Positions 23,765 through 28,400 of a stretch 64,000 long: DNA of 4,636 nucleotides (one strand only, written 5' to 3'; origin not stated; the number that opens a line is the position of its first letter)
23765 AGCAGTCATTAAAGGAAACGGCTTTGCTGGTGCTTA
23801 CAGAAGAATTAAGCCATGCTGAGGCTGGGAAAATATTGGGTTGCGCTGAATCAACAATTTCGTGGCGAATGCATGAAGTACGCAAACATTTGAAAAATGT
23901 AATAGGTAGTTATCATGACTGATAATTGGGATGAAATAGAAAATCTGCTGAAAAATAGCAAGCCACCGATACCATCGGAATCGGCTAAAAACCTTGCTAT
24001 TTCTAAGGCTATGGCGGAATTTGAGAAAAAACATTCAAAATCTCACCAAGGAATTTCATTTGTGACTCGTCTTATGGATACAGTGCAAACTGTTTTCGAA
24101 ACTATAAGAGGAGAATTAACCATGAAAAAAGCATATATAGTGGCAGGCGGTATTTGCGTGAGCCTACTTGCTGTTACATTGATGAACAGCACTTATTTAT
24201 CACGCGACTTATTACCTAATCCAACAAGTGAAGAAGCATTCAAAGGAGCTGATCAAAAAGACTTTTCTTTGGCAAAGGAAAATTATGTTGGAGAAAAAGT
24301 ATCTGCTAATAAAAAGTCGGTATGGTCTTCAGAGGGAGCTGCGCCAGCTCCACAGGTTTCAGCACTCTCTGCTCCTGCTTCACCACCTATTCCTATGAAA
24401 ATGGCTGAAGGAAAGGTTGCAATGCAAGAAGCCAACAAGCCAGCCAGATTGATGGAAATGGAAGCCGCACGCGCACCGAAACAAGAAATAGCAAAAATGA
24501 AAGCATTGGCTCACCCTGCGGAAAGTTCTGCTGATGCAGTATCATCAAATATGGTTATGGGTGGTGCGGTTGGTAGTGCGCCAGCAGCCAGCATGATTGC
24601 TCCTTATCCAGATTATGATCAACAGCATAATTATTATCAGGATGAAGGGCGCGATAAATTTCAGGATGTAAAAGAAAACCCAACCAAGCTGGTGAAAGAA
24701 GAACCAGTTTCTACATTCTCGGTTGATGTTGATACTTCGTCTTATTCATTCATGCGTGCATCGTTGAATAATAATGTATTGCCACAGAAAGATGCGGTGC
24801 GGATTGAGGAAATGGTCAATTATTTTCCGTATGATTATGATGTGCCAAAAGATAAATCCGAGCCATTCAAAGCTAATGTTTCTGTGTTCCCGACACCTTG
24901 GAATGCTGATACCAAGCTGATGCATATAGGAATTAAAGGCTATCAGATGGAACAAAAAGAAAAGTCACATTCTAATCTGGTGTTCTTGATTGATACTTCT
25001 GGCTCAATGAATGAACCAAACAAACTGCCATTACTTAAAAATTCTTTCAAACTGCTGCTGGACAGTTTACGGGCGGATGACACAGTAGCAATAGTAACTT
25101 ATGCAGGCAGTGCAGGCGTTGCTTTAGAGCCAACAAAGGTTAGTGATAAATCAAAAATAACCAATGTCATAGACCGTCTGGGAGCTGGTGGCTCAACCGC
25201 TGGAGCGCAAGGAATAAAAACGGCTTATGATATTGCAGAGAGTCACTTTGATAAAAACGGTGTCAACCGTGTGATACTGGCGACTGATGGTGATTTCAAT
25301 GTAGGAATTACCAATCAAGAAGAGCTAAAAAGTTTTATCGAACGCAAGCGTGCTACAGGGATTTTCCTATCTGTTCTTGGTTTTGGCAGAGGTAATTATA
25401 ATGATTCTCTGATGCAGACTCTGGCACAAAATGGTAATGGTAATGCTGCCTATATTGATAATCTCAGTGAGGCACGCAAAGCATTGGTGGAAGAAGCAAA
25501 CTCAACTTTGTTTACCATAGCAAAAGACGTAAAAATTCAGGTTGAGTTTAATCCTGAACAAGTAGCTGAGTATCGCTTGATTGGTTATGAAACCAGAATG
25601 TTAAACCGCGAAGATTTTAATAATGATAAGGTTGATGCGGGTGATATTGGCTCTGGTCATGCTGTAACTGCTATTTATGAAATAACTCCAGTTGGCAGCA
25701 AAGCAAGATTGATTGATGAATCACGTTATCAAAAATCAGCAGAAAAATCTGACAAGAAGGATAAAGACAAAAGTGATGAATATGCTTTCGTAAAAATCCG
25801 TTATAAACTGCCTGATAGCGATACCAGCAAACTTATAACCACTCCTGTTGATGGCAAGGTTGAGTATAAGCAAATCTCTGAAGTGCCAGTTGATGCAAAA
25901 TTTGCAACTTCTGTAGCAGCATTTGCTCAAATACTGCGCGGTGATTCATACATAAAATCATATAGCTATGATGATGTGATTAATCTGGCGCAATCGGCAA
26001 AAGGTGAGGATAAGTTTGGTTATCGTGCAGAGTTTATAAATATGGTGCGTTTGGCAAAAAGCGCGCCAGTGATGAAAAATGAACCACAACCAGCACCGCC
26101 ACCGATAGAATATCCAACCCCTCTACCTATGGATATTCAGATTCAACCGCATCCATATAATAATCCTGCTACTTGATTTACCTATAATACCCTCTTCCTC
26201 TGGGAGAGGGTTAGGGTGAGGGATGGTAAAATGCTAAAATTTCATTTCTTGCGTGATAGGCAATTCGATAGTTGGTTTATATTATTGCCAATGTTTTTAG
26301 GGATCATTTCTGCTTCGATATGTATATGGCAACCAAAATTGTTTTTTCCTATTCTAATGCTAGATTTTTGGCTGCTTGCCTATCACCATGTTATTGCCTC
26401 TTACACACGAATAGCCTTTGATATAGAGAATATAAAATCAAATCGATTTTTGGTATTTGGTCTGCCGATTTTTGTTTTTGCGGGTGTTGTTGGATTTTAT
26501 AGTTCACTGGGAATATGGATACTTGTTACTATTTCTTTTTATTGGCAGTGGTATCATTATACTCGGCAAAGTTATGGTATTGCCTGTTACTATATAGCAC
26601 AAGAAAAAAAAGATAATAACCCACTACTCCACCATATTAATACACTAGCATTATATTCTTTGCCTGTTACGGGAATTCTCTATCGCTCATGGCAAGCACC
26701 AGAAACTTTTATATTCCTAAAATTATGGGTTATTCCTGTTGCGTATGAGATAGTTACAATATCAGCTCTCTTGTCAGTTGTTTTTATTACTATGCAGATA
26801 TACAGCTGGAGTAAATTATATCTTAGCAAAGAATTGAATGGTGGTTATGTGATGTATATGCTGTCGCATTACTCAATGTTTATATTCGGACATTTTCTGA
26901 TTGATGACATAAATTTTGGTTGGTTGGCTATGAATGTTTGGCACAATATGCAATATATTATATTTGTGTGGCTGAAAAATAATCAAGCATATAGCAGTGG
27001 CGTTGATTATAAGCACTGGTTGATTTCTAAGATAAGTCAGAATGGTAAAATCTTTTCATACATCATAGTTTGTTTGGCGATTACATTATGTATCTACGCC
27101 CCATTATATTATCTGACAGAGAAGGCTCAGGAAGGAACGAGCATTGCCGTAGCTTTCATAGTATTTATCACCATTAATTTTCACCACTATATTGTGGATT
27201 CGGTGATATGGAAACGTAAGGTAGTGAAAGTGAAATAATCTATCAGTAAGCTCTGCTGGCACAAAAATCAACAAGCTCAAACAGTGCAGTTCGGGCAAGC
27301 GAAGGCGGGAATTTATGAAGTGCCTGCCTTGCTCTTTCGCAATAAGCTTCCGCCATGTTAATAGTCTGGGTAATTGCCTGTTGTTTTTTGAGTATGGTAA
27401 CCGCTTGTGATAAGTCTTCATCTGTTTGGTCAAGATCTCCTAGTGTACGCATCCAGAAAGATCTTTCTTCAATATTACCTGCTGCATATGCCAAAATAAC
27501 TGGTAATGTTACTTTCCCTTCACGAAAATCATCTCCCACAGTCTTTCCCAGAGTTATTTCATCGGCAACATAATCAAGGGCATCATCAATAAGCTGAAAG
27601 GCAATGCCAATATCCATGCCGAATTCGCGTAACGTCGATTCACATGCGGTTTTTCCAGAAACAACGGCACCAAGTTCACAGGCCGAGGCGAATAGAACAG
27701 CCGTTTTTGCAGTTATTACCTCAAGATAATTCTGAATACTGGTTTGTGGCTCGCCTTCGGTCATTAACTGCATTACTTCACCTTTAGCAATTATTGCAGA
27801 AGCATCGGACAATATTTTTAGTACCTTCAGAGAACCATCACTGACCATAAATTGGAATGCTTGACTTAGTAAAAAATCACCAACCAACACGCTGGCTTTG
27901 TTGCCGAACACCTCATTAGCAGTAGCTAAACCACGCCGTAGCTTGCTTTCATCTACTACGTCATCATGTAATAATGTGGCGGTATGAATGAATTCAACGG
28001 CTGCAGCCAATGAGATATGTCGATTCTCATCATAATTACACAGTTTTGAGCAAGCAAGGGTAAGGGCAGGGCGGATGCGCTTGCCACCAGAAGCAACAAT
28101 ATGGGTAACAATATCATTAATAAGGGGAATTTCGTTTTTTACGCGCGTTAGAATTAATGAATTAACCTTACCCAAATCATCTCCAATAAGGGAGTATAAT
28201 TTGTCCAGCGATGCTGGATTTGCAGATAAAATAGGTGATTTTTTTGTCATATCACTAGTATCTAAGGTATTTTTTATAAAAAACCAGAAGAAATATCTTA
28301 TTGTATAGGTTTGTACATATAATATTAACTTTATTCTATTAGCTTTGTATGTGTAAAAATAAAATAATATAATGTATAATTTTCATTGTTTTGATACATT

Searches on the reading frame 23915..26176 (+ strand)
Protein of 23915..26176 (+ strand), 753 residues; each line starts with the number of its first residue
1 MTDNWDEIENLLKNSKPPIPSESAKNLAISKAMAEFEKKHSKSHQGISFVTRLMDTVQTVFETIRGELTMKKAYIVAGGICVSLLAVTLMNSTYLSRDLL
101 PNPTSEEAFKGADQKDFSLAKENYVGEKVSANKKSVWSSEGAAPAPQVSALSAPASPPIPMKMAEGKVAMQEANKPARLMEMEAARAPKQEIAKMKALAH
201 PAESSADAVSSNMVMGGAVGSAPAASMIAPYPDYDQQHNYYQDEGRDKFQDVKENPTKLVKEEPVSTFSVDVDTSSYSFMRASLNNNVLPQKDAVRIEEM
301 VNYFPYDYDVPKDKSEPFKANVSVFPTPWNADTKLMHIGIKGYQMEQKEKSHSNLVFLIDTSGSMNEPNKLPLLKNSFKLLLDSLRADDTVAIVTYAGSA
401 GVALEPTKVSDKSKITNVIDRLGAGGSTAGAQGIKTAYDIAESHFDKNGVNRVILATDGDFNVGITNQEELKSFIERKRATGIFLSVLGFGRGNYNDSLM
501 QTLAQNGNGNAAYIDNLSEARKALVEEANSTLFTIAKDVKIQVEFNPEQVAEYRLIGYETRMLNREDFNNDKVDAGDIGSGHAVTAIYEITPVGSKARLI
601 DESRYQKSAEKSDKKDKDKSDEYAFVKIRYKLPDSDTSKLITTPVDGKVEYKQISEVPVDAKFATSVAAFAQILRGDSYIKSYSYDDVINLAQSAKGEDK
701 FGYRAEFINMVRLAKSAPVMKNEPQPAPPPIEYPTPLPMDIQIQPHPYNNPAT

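Call 73: search_protein_families(library=pfam, proteins=[window:23915-26176:+], max_evalue=0.00001)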
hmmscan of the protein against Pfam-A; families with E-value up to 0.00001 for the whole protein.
window:23915-26176:+ (753 aa): 5 families
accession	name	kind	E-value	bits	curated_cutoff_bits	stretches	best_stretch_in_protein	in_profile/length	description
PF12034.13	YfbK_C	-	1.1e-72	244.5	25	1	530-715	1-182/184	Uncharacterized protein YfbK, C-terminal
PF12450.13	vWF_A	-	1.7e-35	121.3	25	1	245-337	3-94/94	von Willebrand factor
PF00092.34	VWA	-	4.9e-17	63.1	23.8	1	354-518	1-166/174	von Willebrand factor type A domain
PF13519.12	VWA_2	-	7e-15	56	27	1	355-459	1-106/107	von Willebrand factor type A domain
PF13768.12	VWA_3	-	7.7e-08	33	27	1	354-511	2-153/155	von Willebrand factor type A domain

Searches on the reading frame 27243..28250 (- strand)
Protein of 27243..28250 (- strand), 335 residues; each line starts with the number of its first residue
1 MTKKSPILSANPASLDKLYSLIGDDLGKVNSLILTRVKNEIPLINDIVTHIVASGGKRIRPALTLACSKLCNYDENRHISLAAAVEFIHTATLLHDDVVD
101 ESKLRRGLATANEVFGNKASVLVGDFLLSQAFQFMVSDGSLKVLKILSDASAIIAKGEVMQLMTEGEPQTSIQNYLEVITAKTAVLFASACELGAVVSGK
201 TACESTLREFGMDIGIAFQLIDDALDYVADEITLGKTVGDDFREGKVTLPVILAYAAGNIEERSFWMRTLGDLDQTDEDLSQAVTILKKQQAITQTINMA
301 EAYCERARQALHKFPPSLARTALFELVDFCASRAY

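Call 74: search_protein_families(library=pfam, proteins=[window:27243-28250:-], max_evalue=0.00001)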
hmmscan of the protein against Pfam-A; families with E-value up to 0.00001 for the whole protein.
window:27243-28250:- (335 aa): 1 family
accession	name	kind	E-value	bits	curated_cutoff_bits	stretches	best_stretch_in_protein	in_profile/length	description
PF00348.22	polyprenyl_synt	-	2.2e-75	253.5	27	1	42-286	2-250/251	Polyprenyl synthetase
